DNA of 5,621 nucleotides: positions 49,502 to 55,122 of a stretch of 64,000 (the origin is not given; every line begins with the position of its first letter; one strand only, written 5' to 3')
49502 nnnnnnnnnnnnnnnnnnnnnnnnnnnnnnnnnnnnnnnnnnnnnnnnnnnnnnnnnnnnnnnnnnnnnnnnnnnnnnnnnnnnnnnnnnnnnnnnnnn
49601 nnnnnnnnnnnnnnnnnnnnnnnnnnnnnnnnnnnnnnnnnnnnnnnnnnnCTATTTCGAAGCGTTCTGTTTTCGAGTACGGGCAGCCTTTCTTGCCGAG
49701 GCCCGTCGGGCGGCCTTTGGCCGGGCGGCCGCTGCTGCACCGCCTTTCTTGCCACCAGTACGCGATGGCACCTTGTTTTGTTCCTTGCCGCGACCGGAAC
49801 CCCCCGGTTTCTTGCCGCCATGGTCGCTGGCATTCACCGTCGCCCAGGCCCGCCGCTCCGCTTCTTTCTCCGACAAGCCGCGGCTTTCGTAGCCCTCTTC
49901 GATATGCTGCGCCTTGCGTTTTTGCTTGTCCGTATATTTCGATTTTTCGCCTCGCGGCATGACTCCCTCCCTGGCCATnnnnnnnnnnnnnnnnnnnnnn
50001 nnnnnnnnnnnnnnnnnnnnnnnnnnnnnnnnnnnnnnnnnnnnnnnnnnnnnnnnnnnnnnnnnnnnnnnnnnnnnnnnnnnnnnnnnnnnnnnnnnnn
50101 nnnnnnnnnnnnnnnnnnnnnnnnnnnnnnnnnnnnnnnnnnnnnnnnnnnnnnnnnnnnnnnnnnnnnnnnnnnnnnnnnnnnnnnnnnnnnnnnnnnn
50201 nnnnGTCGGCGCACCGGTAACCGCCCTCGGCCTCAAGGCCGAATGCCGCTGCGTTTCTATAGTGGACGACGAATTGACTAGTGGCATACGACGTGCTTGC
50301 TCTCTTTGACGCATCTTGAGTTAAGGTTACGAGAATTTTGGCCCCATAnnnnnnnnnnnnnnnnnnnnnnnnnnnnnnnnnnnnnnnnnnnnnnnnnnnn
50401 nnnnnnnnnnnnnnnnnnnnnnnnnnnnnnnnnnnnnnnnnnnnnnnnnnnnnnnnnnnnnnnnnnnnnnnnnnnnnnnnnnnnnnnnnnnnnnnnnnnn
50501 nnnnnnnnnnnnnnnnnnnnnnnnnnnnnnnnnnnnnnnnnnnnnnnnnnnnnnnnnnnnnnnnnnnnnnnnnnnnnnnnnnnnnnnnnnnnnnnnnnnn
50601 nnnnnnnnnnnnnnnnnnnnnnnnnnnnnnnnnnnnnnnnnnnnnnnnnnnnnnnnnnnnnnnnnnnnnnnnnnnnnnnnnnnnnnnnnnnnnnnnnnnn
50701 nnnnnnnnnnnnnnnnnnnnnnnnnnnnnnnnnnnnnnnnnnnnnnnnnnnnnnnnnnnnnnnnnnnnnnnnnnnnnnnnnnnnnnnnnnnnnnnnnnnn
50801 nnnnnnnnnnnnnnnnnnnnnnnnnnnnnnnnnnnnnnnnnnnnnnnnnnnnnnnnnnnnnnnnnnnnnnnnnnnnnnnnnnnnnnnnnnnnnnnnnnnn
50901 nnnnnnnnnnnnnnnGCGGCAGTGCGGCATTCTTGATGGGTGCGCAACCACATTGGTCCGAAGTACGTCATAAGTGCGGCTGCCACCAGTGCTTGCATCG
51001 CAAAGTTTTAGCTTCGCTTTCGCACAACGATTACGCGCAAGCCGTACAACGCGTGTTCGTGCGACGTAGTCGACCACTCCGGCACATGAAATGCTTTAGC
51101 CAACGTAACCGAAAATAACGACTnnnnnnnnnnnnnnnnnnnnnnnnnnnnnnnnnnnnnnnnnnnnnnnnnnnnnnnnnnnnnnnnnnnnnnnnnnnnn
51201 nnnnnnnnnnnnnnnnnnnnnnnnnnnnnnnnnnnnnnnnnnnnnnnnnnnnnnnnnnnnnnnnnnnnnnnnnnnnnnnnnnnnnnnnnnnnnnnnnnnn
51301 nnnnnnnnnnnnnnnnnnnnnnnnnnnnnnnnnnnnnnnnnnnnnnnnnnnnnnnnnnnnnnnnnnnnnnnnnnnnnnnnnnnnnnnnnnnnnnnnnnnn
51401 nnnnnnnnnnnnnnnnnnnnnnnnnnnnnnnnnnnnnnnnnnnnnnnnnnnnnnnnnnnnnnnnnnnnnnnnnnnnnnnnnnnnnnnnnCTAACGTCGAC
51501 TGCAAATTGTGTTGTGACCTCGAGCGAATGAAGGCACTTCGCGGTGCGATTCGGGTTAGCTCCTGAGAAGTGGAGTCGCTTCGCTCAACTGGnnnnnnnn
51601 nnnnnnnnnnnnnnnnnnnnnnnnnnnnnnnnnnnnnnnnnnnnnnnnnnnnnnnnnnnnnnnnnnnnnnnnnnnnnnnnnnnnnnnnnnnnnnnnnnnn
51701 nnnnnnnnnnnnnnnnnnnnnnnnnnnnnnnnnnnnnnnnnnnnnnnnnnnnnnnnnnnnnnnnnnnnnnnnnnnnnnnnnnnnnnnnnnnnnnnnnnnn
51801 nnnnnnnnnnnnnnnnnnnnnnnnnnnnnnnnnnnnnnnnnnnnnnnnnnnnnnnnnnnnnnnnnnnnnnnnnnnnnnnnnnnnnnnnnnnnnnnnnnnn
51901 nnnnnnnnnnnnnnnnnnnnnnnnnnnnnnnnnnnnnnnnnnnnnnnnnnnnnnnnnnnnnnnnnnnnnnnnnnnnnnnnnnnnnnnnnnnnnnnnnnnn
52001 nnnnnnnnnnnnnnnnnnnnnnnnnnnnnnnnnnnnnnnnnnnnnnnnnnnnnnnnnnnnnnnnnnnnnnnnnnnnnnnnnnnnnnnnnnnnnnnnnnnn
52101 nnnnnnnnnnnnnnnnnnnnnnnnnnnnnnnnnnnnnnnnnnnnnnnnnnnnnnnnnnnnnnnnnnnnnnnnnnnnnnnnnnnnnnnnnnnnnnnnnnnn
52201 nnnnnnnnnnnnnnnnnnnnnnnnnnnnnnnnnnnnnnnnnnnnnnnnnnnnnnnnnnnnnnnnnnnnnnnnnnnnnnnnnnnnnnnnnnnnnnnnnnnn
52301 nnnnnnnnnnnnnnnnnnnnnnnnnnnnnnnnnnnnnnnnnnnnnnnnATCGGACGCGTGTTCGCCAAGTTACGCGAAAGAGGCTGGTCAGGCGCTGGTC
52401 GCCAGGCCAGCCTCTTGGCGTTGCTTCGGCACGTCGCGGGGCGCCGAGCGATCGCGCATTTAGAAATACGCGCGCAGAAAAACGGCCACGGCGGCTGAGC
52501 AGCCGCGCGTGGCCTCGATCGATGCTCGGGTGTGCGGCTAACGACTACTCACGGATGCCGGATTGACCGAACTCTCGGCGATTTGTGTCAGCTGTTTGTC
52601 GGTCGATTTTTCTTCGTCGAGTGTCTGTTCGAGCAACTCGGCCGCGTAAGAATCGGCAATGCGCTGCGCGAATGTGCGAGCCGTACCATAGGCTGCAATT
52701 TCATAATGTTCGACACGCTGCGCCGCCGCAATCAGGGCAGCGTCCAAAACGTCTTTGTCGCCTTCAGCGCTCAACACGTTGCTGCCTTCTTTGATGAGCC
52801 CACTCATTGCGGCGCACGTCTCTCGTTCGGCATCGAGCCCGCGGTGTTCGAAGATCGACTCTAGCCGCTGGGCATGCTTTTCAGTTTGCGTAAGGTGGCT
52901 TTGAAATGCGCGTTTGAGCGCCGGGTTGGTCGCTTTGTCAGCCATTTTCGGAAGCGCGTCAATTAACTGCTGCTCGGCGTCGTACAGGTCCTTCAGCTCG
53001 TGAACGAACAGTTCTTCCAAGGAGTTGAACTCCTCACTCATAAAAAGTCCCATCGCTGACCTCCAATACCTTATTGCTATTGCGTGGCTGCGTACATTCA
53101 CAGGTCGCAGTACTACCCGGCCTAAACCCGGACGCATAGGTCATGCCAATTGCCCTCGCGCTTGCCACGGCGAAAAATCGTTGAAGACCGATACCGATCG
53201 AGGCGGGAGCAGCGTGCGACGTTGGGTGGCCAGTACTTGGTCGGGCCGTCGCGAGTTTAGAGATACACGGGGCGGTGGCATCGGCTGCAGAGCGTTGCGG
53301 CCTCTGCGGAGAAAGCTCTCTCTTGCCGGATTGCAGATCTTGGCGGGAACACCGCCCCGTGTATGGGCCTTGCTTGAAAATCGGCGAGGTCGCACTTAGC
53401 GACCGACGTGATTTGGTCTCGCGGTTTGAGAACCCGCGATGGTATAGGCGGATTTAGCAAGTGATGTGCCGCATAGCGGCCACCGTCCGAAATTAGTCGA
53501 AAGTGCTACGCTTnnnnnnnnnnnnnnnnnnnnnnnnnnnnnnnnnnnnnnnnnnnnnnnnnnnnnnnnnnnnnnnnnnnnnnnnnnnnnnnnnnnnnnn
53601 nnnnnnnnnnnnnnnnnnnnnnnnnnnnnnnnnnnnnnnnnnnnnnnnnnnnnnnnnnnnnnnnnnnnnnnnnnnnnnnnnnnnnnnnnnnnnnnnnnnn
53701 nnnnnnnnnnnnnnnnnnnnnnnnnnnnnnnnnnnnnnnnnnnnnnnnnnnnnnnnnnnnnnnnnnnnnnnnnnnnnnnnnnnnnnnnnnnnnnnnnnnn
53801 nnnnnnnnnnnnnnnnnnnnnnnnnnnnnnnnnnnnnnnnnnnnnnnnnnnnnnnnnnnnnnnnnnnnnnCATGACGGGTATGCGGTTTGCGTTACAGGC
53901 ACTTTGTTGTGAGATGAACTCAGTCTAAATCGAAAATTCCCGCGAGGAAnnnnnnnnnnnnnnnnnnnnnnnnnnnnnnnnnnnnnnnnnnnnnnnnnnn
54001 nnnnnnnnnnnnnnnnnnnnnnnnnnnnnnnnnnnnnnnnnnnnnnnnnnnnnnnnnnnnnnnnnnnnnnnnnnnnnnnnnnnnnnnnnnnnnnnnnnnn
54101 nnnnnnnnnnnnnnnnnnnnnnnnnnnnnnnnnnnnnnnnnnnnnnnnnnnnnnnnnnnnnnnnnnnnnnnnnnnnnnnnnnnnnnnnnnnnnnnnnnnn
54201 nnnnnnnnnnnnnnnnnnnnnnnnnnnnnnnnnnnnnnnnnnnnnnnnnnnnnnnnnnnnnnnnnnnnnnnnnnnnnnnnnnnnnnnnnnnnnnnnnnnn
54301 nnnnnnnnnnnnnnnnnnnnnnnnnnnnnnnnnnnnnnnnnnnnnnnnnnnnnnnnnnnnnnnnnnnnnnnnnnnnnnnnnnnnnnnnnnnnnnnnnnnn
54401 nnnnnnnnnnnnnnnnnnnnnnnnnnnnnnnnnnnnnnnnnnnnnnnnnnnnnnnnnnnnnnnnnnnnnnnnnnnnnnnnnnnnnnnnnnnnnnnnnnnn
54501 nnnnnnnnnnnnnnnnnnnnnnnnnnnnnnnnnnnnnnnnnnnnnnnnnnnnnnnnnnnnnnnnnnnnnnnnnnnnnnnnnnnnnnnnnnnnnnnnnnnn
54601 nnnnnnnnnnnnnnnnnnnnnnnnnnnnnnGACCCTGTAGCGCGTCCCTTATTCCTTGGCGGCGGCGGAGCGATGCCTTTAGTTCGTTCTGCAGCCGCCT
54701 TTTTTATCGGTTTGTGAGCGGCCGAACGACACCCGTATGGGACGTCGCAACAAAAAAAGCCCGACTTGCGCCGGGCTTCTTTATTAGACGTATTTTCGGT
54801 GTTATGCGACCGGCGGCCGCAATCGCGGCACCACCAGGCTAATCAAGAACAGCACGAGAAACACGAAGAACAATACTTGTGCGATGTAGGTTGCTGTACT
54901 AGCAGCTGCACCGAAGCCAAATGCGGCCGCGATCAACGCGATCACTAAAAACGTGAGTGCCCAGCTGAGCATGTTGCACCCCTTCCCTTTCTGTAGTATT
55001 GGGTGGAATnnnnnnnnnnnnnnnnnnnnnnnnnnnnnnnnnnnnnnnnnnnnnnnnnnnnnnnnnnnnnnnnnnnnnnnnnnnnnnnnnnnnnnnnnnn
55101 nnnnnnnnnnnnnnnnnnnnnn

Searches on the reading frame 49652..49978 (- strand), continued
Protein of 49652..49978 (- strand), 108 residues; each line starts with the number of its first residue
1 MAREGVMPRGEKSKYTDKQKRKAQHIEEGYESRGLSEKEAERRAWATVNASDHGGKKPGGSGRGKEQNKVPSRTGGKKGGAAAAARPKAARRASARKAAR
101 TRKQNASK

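Call 61: get_annotated_region(hit=H20, flank=2500)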
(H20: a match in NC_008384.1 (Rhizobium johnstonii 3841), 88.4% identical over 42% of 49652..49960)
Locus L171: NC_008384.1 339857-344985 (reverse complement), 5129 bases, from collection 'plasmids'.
description: Rhizobium johnstonii 3841 plasmid pRL11, complete sequence
organism: Rhizobium johnstonii 3841 (NCBI taxid 216596)
taxonomy: Bacteria; Pseudomonadota; Alphaproteobacteria; Hyphomicrobiales; Rhizobiaceae; Rhizobium; Rhizobium johnstonii; Rhizobium johnstonii 3841
host: -; source: -; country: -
typing (MOB-suite, as given by PLSDB): conjugative; relaxase MOBQ; mating-pair formation MPF_T
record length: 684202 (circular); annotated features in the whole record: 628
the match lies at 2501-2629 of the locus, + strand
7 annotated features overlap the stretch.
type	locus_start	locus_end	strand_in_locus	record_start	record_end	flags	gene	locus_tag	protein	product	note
CDS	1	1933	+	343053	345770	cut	-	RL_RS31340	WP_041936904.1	response regulator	GO:0000160 - phosphorelay signal transduction system [Evidence IEA]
CDS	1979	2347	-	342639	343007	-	-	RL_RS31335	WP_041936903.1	hypothetical protein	-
CDS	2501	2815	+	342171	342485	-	-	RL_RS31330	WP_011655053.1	hypothetical protein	-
CDS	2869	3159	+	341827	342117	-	-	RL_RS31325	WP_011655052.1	DUF3175 domain-containing protein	-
CDS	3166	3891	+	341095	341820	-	-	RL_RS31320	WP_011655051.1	glutathione S-transferase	GO:0006749 - glutathione metabolic process [Evidence IEA]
CDS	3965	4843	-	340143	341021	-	ligD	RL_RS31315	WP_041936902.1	non-homologous end-joining DNA ligase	-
CDS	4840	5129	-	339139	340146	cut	-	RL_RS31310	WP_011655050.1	DNA topoisomerase IB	-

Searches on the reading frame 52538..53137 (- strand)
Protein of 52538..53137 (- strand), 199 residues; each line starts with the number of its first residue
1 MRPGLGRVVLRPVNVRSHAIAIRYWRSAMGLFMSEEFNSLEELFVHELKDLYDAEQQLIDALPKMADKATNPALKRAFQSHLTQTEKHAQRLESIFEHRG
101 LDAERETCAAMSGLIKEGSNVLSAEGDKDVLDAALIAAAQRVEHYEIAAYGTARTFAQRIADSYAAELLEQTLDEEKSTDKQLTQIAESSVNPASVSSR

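Call 8: search_protein_families(library=pfam, max_evalue=0.01, proteins=[window:52538-53137:-])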
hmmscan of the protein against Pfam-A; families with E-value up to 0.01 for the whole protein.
window:52538-53137:- (199 aa): 3 families
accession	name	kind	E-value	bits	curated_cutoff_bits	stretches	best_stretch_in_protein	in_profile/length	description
PF05974.18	DUF892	-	1.5e-56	191.3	23.7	1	39-193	1-156/159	Domain of unknown function (DUF892)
PF09537.16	DUF2383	-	8e-06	26.4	30.8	1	45-153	3-108/111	Domain of unknown function (DUF2383)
PF14070.11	YjfB_motility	-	0.00091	19.7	27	0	159-194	12-49/57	Putative motility protein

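Call 81: find_homologous_proteins(query=window:52538-53053:-, max_evalue=1e-20)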
Query window:52538-53053:- (171 aa): 7891 proteins with E <= 1e-20 among 8000 candidates; the best 120 are listed.
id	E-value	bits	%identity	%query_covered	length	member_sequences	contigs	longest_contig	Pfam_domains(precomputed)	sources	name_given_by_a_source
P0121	4.0e-101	353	100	100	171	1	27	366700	PF09537.17,PF05974.19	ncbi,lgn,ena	ncbi:MAG: ferritin-like domain-containing protein [Pirellulales bacterium]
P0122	2.8e-96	337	94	100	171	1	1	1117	PF05974.19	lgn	-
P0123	2.3e-93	328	91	100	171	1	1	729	PF05974.19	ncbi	-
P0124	1.9e-82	293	82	100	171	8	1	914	PF09537.17,PF05974.19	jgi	jgi:ferritin-like metal-binding protein YciE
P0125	2.0e-81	289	81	100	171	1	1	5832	PF09537.17,PF05974.19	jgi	jgi:ferritin-like metal-binding protein YciE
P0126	1.2e-80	287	81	99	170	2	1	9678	PF09537.17,PF05974.19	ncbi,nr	ncbi:MAG TPA: ferritin-like domain-containing protein [Lacipirellulaceae bacterium]|nr:ferritin-like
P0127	1.1e-78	280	77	99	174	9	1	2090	PF05974.19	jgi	jgi:ferritin-like metal-binding protein YciE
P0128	3.8e-78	279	78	99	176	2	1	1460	PF05974.19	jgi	-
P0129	5.2e-78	278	75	100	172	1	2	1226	PF09537.17,PF05974.19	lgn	-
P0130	1.7e-77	276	77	98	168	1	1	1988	PF05974.19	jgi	jgi:ferritin-like metal-binding protein YciE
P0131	1.8e-77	276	75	100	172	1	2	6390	PF09537.17,PF05974.19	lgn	-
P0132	2.1e-77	276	78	98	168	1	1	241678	PF05974.19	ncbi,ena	-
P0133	2.1e-77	276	75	100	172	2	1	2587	PF09537.17,PF05974.19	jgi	-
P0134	6.4e-77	275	77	98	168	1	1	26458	PF05974.19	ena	-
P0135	7.9e-77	274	78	98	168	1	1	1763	PF09537.17,PF05974.19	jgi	jgi:ferritin-like metal-binding protein YciE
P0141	1.4e-75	270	73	100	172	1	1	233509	PF09537.17,PF05974.19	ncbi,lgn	-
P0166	1.5e-71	257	71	98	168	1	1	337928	PF09537.17,PF05974.19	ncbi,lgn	ncbi:MAG: ferritin-like domain-containing protein [Pirellulales bacterium]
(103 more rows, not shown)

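Call 82: find_encoding_contigs(protein=P0126, flank=2000, max_places=1)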
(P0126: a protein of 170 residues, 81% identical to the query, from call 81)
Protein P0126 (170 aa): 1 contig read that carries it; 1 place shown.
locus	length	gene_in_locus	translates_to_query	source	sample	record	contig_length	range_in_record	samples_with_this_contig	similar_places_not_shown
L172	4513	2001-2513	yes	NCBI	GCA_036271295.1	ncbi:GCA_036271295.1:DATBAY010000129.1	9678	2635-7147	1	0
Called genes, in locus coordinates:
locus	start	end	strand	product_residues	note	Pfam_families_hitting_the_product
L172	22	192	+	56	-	-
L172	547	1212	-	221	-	PF00072:Response_reg, PF02954:HTH_8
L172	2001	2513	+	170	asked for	PF05974:DUF892, PF09537:DUF2383 (weak)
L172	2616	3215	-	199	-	-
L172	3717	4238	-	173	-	PF11181:YflT (faint)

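Call 83: find_encoding_contigs(protein=P0125, flank=2000, max_places=1)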
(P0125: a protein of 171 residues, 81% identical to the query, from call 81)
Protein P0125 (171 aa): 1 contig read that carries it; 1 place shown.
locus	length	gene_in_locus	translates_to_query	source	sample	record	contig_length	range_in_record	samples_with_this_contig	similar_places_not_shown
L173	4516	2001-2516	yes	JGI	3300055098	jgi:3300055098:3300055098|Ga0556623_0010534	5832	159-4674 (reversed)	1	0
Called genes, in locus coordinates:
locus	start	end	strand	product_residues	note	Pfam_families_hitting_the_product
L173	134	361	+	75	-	PF07043:DUF1328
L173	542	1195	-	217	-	PF00072:Response_reg, PF02954:HTH_8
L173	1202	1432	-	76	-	-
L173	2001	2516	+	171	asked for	PF05974:DUF892, PF09537:DUF2383 (weak)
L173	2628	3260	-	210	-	-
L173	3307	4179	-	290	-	PF23441:SDR, PF00106:adh_short, PF08659:KR, PF13561:adh_short_C2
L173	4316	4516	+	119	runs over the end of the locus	?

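Call 84: find_encoding_contigs(protein=P0132, flank=2000, max_places=1)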
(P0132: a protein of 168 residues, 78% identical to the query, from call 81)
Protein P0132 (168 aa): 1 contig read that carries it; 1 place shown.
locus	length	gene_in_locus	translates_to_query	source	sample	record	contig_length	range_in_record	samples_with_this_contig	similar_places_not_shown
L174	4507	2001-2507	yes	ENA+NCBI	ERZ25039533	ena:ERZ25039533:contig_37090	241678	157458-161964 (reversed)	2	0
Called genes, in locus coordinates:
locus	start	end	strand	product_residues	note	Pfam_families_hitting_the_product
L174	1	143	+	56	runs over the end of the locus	PF07043:DUF1328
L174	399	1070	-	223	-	PF00072:Response_reg, PF02954:HTH_8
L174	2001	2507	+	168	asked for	PF05974:DUF892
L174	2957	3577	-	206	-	-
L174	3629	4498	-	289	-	PF00106:adh_short, PF23441:SDR, PF08659:KR, PF13561:adh_short_C2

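Call 85: find_encoding_contigs(protein=P0141, flank=2000, max_places=1)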
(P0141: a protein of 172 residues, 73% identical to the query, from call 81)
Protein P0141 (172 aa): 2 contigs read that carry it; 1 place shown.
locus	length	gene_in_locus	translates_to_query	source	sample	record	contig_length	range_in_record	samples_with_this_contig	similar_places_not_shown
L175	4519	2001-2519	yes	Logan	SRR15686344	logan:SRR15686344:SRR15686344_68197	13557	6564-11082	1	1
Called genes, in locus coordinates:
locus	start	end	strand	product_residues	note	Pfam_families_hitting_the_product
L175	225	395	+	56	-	-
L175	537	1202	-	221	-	PF00072:Response_reg, PF02954:HTH_8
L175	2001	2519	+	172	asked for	PF05974:DUF892, PF09537:DUF2383 (weak)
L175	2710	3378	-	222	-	-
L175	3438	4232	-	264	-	PF23441:SDR, PF00106:adh_short, PF08659:KR, PF13561:adh_short_C2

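Call 86: find_encoding_contigs(protein=P0166, flank=2000, max_places=1)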
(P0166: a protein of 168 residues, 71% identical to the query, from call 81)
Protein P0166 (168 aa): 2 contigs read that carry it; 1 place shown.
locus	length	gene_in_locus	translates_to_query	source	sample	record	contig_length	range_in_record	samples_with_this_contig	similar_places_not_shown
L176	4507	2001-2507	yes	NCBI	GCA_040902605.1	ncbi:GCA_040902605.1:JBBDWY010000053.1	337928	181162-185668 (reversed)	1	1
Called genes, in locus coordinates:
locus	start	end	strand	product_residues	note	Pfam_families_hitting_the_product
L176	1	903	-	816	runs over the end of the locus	PF00989:PAS (weak), PF08448:PAS_4 (weak), PF08448:PAS_4, PF00989:PAS, PF08447:PAS_3, PF00512:HisKA, PF02518:HATPase_c, PF00072:Response_reg, +2 more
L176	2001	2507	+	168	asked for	PF05974:DUF892, PF09537:DUF2383 (faint)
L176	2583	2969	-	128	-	PF01797:Y1_Tnp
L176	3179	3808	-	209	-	-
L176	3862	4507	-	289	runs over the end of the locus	PF00106:adh_short, PF23441:SDR, PF08659:KR, PF13561:adh_short_C2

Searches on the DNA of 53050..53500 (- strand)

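Call 91: search_rna_families(source=window, start=53050, end=53500, threshold=evalue, max_evalue=10)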
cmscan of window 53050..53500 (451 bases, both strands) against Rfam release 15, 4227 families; matches with E-value up to 10: 5.
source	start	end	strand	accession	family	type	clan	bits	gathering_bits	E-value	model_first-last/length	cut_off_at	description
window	53436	53470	-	RF03032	narK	Cis-reg;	-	19.7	43.2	0.18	1-72/72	no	narK RNA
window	53269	53363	+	RF02734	Cgb105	Gene; sRNA;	-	15.8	163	0.34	1-134/134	no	Corynebacterium sRNA 105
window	53263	53364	+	RF04159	MIR1437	Gene; miRNA;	-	14.4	168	8.2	1-192/192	no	MIR1437 microRNA precursor family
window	53263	53365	+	RF03606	mir-2071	Gene; miRNA;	-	14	100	4.5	6-69/74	no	mir-2071 microRNA precursor family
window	53263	53342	-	RF02466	Ms_AS-8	Gene; sRNA;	-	12.6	48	8.3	1-74/74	no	Actinobacteria sRNA Ms_AS-8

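Call 97: build_rna_model(alignment_id=A7)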
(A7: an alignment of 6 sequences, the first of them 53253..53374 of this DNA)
Model R1 built from alignment A7 (6 sequences, 126 columns); structure: RNAalifold consensus.
model positions 122; base pairs 34; branch points 1; effective number of sequences 0.88; information 0.59 bits per position. Calibrated on 0.2 Mb of random sequence (short: E-values are rough).
structure used (alignment columns):
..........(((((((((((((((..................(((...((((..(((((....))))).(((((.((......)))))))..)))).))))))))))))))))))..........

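Call 98: search_with_rna_model(model_id=R1, sources=[window, L001, L002, L010, L011, L012, L020, L023, L033, L039, L046, L052, L054, L069, L081, L082, L083, L164, L165, L166, L167, L168, L169, L170, L172, L173, L174, L175, L176, L095, L099, L100, L102, L119, L125, L128, L147, L005, L021, L075, L079, L084, L085, L088, L091, L094, L105, L107, L117, L122, L133, L135, L139, L140, L150, L155, L159, L162, L163], max_evalue=1)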
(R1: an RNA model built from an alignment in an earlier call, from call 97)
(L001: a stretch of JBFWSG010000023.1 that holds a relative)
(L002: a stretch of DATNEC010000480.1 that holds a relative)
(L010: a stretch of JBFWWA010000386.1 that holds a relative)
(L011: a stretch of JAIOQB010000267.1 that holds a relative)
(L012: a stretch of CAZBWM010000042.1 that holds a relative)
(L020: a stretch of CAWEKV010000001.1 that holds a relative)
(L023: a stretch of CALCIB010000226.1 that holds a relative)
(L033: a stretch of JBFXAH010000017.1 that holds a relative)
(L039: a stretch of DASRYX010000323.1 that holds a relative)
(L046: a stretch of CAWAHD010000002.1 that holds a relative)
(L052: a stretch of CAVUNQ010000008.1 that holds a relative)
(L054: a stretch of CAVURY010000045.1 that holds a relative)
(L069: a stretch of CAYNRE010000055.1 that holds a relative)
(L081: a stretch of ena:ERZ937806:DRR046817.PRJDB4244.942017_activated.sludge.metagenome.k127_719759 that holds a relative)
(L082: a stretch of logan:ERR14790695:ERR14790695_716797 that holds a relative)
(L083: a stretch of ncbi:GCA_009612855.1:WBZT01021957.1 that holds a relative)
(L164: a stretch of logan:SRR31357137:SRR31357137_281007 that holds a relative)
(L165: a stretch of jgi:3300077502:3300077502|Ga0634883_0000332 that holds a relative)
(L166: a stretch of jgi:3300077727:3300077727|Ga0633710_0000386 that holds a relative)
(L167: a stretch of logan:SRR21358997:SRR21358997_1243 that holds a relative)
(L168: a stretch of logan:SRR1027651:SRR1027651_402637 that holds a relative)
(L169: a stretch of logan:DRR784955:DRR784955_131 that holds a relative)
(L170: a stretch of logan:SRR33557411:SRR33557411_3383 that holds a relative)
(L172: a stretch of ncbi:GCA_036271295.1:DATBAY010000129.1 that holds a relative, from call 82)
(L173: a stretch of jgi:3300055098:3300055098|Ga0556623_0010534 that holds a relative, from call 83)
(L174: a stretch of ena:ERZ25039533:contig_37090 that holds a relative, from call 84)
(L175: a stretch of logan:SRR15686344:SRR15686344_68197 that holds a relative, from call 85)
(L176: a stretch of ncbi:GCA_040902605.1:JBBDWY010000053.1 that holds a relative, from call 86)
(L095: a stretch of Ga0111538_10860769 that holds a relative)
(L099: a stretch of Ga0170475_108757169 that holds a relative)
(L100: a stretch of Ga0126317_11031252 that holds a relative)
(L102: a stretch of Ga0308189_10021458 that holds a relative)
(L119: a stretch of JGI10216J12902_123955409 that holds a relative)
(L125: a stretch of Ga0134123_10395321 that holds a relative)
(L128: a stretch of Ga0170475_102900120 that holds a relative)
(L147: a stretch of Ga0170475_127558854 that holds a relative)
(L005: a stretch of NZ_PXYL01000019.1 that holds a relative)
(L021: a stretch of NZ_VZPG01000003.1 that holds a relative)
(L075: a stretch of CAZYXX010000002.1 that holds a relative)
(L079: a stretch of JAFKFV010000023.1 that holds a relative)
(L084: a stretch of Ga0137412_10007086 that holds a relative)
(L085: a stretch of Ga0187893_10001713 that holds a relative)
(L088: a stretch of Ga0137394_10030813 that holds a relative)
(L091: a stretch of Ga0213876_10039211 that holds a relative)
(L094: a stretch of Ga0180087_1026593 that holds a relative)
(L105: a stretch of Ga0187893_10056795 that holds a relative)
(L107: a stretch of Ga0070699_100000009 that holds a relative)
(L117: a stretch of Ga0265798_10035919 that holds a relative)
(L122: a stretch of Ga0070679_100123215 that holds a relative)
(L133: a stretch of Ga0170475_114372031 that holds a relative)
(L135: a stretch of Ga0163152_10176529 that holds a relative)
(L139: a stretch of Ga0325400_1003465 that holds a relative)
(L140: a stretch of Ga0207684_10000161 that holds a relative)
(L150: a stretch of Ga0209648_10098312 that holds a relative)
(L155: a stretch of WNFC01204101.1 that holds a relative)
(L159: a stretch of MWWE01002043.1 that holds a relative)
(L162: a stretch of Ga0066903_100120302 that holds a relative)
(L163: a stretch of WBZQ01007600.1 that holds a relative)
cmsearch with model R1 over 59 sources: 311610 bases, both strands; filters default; matches with E-value up to 1: 17.
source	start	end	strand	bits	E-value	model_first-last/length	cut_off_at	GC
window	53253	53374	-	149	7.7e-45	1-122/122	no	0.61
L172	1714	1836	+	147.4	2.5e-44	1-122/122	no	0.6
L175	1683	1806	+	143.8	3.6e-43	1-122/122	no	0.59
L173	1720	1842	+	142.7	8.2e-43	1-122/122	no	0.61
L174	1725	1844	+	131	4.5e-39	1-122/122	no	0.61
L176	1618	1736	+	111.8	6.5e-33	1-122/122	no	0.63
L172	1714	1832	-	25.2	3.8e-05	1-122/122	no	0.61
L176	1618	1736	-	25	4.4e-05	1-122/122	no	0.63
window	53254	53374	+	24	9.6e-05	1-122/122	no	0.61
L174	1725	1840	-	22.5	0.00028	1-122/122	no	0.61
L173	1720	1839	-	21.6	0.00054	1-122/122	no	0.62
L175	1683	1804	-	21.4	0.00065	1-122/122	no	0.6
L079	5131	5257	+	19.1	0.0035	1-122/122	no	0.67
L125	862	912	-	15.5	0.048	1-122/122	no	0.61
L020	5955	6058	-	14.3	0.12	1-122/122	no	0.7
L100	594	636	-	13.2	0.27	1-122/122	no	0.67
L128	732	789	-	12.4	0.5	1-122/122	no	0.6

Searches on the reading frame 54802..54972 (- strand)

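Call 8: search_protein_families(library=pfam, max_evalue=0.01, proteins=[window:54802-54972:-])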
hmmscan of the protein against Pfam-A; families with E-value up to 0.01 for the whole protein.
window:54802-54972:- (56 aa): 1 family
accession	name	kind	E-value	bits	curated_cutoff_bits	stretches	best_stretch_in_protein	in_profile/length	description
PF07043.18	DUF1328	-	1.6e-13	51.2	27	1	6-44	1-39/39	Protein of unknown function (DUF1328)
